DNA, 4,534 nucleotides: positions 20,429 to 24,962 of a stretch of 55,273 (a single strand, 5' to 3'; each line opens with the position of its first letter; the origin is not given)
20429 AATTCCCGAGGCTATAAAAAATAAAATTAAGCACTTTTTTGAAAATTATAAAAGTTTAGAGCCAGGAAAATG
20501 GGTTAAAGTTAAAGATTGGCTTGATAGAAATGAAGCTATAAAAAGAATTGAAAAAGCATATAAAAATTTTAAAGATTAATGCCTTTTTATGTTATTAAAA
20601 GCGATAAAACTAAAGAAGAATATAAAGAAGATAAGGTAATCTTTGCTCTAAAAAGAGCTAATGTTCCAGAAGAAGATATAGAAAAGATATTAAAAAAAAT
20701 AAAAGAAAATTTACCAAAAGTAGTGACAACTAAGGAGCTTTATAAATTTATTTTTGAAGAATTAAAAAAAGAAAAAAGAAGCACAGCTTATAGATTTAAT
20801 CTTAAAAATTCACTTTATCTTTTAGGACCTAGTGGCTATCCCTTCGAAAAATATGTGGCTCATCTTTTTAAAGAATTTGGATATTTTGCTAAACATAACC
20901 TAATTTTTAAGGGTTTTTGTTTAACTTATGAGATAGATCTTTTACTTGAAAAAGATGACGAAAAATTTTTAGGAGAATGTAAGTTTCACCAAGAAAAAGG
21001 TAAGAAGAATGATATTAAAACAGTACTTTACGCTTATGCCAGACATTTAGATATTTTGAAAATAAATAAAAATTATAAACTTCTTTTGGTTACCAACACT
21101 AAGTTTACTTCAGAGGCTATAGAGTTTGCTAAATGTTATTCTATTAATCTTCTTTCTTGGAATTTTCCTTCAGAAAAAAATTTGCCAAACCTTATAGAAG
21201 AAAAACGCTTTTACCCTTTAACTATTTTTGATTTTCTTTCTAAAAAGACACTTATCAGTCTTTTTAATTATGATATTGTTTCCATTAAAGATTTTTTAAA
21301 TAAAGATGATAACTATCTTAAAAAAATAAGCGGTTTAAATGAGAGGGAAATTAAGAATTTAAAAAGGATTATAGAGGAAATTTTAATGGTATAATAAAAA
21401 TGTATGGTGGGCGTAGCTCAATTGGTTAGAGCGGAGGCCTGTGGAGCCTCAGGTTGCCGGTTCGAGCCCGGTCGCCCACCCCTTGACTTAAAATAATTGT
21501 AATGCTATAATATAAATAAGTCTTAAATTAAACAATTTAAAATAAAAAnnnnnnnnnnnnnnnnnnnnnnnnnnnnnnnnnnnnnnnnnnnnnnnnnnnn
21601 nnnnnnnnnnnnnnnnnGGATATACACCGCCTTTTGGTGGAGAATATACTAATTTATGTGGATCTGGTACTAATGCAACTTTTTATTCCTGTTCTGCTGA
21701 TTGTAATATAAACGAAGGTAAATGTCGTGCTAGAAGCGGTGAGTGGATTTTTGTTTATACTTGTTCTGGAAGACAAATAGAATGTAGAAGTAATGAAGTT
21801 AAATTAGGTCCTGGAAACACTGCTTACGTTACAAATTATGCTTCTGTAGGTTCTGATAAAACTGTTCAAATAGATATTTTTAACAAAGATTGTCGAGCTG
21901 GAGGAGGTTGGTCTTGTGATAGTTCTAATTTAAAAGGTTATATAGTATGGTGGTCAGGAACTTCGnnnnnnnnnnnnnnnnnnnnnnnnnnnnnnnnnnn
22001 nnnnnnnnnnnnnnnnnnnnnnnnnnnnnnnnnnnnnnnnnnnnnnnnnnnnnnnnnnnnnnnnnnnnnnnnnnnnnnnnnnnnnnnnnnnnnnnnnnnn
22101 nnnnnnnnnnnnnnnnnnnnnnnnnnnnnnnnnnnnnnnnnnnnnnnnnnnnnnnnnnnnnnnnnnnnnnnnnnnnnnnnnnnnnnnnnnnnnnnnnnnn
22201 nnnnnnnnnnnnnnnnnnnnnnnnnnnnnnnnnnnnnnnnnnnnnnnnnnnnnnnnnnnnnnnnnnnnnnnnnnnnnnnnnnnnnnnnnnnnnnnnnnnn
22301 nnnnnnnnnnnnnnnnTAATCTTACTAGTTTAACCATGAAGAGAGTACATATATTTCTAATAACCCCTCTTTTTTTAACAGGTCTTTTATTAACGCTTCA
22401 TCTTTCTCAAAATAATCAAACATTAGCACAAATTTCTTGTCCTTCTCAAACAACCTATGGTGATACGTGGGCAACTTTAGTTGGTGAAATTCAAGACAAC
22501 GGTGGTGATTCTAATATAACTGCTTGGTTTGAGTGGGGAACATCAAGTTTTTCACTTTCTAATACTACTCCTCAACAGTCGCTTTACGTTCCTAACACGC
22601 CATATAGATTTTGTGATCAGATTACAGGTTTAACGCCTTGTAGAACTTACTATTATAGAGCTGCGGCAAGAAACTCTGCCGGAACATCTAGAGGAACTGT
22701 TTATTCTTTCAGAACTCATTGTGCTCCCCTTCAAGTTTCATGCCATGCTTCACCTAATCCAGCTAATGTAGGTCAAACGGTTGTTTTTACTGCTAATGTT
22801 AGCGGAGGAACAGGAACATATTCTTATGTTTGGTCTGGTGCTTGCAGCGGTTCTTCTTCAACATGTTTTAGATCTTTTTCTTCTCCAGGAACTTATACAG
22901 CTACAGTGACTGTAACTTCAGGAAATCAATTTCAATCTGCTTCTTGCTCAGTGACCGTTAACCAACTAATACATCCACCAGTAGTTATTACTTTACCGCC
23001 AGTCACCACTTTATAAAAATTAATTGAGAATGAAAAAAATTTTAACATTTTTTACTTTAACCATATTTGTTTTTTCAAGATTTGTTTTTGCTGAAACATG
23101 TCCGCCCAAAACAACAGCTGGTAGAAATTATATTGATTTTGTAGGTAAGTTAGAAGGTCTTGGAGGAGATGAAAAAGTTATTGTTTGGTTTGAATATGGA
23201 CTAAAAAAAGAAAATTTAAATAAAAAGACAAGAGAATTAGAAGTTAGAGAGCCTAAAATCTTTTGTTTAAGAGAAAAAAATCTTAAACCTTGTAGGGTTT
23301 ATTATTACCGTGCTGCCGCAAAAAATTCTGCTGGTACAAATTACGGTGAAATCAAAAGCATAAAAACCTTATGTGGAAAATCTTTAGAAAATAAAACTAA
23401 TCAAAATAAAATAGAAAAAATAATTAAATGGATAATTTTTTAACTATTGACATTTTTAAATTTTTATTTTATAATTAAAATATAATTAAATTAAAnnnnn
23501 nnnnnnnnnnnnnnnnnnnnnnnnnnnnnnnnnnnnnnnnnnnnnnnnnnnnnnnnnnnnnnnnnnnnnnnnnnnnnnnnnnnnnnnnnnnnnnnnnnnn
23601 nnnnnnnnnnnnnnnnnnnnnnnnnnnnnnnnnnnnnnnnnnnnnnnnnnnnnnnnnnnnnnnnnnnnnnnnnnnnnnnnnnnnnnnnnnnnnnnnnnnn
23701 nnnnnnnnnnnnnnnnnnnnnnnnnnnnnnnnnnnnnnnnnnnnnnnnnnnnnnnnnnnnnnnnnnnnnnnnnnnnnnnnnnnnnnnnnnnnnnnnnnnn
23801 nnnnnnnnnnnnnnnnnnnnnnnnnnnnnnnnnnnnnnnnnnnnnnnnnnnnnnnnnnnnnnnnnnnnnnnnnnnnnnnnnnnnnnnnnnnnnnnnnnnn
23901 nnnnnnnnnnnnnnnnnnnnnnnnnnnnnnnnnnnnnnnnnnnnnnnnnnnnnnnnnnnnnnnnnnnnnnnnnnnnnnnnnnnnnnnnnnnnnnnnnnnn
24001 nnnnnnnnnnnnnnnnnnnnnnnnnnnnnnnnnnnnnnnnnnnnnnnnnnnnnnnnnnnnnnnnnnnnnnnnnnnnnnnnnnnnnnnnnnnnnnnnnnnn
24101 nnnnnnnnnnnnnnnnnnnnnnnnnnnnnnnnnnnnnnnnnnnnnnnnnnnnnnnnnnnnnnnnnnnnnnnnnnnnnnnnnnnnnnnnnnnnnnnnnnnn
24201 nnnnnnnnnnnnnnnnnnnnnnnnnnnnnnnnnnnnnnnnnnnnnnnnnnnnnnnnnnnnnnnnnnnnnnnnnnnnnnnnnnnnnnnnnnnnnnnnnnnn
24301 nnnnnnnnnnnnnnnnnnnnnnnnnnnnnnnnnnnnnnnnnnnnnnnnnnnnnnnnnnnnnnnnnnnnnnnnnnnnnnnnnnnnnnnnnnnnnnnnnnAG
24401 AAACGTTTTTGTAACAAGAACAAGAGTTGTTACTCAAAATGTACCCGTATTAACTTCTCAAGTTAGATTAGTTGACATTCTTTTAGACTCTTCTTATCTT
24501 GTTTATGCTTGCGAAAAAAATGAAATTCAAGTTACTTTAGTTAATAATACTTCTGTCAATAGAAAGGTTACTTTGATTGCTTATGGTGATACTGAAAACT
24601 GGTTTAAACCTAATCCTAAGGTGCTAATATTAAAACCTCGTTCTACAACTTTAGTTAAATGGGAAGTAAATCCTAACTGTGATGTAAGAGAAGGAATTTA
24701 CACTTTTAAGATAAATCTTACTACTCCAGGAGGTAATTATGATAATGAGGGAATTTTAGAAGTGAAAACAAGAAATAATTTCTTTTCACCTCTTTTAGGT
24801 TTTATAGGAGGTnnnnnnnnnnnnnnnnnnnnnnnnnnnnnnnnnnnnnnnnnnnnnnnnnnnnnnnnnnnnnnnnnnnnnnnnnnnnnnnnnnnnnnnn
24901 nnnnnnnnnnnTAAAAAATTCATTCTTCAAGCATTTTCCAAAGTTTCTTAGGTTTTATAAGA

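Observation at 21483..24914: tRNA-His-adjacent island of four paralogous Cys-bracketed Fn3-like/PKD secreted proteins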

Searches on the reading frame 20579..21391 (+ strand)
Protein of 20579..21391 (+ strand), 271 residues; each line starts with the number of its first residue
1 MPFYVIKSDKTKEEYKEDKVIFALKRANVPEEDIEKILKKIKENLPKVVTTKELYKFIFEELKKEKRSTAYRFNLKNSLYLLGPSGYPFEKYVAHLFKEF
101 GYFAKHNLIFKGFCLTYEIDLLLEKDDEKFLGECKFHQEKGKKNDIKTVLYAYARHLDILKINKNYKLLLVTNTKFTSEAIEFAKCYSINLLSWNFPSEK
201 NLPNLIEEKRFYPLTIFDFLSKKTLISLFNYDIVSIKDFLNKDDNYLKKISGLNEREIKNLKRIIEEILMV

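Call 35: search_protein_families(library=pfam, proteins=[window:20579-21391:+], max_evalue=0.01)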
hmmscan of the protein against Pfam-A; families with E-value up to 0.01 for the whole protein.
window:20579-21391:+ (271 aa): 3 families
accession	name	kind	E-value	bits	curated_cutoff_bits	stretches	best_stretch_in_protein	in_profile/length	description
PF04471.18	Mrr_cat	-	1.2e-07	32.3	21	1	85-192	5-106/115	Restriction endonuclease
PF03477.21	ATP-cone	-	2.4e-07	31.6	25.8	1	4-69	2-74/88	ATP cone domain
PF22357.2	AF1548-like_C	-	1.5e-06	28.6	23.9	1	212-268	1-55/56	AF1548-like, C-terminal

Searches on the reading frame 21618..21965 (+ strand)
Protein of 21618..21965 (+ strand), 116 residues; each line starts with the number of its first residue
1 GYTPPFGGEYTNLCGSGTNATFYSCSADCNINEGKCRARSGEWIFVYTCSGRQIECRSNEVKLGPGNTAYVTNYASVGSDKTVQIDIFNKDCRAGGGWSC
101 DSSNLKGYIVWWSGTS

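Call 64: search_protein_families(library=pfam, proteins=[window:21618-21965:+], max_evalue=1)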
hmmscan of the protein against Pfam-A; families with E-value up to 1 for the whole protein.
seq(116 aa): 1 family
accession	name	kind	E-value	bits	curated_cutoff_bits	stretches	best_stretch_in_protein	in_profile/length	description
PF12904.13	Collagen_bind_2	-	0.21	11.9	22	1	35-61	17-44/92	Putative collagen-binding domain of a collagenase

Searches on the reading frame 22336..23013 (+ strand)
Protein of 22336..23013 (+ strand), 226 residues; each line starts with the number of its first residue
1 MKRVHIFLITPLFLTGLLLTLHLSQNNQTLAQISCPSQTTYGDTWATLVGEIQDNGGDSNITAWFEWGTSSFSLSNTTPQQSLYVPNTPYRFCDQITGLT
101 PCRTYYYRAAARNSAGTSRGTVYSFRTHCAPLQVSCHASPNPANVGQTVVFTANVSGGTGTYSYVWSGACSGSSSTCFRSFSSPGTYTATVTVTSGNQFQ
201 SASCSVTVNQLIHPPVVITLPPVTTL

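Call 4: search_protein_families(library=pfam, proteins=[window:22336-23013:+], max_evalue=1)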
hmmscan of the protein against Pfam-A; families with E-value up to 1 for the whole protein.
window:22336-23013:+ (226 aa): 5 families
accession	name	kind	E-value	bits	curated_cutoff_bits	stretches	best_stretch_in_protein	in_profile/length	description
PF00801.26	PKD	-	2.2e-06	28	23.5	1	135-208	3-80/80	PKD domain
PF16656.11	Pur_ac_phosph_N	-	1.2e-05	26.2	30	1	44-127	18-93/93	Purple acid Phosphatase, N-terminal domain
PF18911.6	PKD_4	-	0.00012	22.5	27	1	140-208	11-83/85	PKD domain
PF13573.12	SprB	-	0.007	16.4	28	1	152-168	18-34/37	SprB repeat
PF13004.13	BACON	-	0.1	13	25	1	188-210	40-60/61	Putative binding domain, N-terminal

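Call 5: search_protein_families(library=ncbifam, proteins=[window:22336-23013:+], max_evalue=1)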
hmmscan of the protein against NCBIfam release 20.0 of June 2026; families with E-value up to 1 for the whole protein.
window:22336-23013:+ (226 aa): 3 families
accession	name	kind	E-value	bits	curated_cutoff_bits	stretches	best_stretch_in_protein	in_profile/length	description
TIGR00864.1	PCC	subfamily_domain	6.3e-05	19.5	1861.4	1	133-209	1666-1742/2700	polycystin cation channel protein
NF058595.1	invert_tail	domain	0.0085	16.4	37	1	165-209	67-113/113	lipo-invert putative C-terminal anchoring domain-containing protein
TIGR03769.1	P_ac_wall_RPT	domain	0.037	14.6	30.9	1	180-203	8-34/41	TIGR03769 domain-containing protein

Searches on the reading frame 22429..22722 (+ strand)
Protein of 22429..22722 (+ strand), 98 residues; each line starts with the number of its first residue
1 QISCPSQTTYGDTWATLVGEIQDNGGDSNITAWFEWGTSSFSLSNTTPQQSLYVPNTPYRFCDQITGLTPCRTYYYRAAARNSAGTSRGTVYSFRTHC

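Call 60: search_protein_families(library=pfam, proteins=[window:22429-22722:+, window:22465-22722:+], max_evalue=10)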
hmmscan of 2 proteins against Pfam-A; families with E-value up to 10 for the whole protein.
seq(98 aa): 3 families
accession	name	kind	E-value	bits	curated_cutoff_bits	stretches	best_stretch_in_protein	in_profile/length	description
PF16656.11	Pur_ac_phosph_N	-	8.8e-07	29.9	30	1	13-96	18-93/93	Purple acid Phosphatase, N-terminal domain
PF16655.11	PhoD_N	-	0.039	14.9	30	1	49-83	47-81/90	PhoD-like phosphatase, N-terminal domain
PF25059.1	FN3_DSCAM-DSCAML_C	-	0.07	13.9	39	1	64-96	48-79/89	DSCAM/DSCAML C-terminal Fn3-like domain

seq(86 aa): 4 families
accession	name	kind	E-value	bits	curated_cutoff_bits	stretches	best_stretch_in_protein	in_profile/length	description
PF16656.11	Pur_ac_phosph_N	-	7.6e-07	30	30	1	15-84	23-93/93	Purple acid Phosphatase, N-terminal domain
PF16655.11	PhoD_N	-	0.028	15.4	30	1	37-71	47-81/90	PhoD-like phosphatase, N-terminal domain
PF25059.1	FN3_DSCAM-DSCAML_C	-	0.053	14.3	39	1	52-84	48-79/89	DSCAM/DSCAML C-terminal Fn3-like domain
PF00041.27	fn3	-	0.12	13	25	1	52-75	52-75/84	Fibronectin type III domain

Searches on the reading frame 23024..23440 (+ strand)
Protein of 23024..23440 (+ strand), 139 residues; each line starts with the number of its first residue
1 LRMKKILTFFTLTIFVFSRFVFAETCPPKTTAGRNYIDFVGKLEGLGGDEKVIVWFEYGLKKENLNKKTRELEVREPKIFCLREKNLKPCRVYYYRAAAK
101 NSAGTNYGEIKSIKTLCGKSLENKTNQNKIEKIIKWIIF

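Call 4: search_protein_families(library=pfam, proteins=[window:23024-23440:+], max_evalue=1)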
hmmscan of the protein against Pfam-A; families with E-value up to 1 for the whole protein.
window:23024-23440:+ (139 aa): 1 family
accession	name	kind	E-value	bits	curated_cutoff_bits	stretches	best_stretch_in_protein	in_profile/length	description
PF16656.11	Pur_ac_phosph_N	-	0.13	13.3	30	1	78-115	59-93/93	Purple acid Phosphatase, N-terminal domain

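Call 5: search_protein_families(library=ncbifam, proteins=[window:23024-23440:+], max_evalue=1)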
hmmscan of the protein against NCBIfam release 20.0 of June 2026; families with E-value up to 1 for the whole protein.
window:23024-23440:+ (139 aa): 1 family
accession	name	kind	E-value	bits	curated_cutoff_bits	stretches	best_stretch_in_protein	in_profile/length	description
NF040904.1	PhrA_Strep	subfamily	0.16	12.2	40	1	3-20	7-24/56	PhrA family quorum-sensing system peptide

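Call 68: find_homologous_proteins(query=window:23030-23440:+)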
Query window:23030-23440:+ (137 aa): 21 proteins with E <= 0.001 among 43 candidates.
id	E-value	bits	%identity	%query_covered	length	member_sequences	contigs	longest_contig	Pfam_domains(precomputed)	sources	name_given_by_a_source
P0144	3.8e-86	304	100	100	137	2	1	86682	-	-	-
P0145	1.9e-66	240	80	100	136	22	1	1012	-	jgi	jgi:hypothetical protein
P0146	1.6e-59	218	75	100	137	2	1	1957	-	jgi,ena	-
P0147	5.0e-54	200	70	100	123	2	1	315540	-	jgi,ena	-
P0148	3.0e-45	172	60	88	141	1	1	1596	-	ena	-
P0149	2.9e-43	165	62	88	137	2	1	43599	-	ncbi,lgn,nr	ncbi:hypothetical protein HRbin35_00612 [bacterium HR35]|nr:hypothetical protein HRbin35_00612 [bact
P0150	3.2e-42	162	62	88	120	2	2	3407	-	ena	-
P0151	8.9e-39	151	61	85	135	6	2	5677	-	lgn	-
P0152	3.1e-36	142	55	100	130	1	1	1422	-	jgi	-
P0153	1.1e-35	141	58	85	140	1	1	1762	-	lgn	-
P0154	5.8e-35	138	59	93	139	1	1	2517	-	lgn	-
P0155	1.3e-33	134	62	83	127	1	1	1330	-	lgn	-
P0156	1.8e-33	133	52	100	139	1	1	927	-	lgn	-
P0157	2.4e-33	133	55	84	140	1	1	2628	-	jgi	-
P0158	1.0e-31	128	56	83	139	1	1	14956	-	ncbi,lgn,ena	-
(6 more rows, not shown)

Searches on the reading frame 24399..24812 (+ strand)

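Call 64: search_protein_families(library=pfam, proteins=[window:24399-24812:+], max_evalue=1)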
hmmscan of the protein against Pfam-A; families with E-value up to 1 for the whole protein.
seq(138 aa): 4 families
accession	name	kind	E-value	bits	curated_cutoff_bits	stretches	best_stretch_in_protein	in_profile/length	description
PF22067.2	Cep192_D3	-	0.058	13.9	27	1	40-114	18-91/99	Cep192 domain 3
PF02903.20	Alpha-amylase_N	-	0.086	13.5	23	1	34-126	14-108/120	Alpha amylase, N-terminal ig-like domain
PF25174.1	Beta-prop_THOC3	-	0.11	11.9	305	1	6-59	200-253/272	THOC3 beta-propeller domain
PF19077.6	Big_13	-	0.16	12.9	27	1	85-121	61-97/102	Bacterial Ig-like domain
